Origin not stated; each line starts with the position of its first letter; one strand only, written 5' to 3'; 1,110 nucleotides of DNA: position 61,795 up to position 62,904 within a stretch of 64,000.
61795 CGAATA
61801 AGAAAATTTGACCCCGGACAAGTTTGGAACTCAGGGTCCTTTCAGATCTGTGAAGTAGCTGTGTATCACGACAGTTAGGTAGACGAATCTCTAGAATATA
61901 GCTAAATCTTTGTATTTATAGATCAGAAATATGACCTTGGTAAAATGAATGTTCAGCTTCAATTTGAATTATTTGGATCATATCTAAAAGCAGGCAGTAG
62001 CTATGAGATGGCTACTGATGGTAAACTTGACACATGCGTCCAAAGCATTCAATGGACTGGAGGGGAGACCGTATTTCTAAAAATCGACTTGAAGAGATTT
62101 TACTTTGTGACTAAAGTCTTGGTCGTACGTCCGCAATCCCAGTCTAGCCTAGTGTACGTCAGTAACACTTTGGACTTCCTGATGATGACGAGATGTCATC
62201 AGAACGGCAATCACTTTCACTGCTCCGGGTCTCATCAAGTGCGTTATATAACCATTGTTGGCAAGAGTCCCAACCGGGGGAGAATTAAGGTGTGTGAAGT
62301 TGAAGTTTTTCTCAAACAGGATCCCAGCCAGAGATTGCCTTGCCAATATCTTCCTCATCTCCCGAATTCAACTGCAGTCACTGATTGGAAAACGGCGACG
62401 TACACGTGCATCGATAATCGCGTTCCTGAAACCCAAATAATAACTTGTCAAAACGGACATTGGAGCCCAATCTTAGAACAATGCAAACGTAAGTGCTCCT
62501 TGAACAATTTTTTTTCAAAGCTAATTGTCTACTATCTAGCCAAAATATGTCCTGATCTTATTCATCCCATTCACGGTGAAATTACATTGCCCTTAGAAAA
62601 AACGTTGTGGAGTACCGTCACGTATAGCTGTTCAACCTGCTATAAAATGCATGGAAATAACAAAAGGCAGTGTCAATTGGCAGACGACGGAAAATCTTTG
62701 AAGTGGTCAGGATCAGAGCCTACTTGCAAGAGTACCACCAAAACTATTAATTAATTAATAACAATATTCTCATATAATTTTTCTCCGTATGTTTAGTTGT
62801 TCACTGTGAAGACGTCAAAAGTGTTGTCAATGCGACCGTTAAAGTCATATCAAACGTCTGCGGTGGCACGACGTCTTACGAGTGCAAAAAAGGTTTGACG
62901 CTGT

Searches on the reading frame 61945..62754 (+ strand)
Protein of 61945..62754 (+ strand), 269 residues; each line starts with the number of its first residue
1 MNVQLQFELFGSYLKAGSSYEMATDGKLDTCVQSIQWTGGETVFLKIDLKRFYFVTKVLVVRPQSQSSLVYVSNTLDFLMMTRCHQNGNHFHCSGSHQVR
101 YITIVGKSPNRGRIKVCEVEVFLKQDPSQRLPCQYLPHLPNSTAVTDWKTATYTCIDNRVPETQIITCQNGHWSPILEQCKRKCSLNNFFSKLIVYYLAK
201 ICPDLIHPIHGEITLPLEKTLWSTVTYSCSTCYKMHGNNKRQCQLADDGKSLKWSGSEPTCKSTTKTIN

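Call 40: search_protein_families(library=pfam, proteins=[window:61945-62754:+], max_evalue=0.01)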
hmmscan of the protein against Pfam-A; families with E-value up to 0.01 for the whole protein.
window:61945-62754:+ (269 aa): 1 family
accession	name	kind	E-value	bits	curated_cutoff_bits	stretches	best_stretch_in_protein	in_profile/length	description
PF00084.26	Sushi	-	4.4e-07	30.6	20.7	1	202-261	1-56/56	Sushi repeat (SCR repeat)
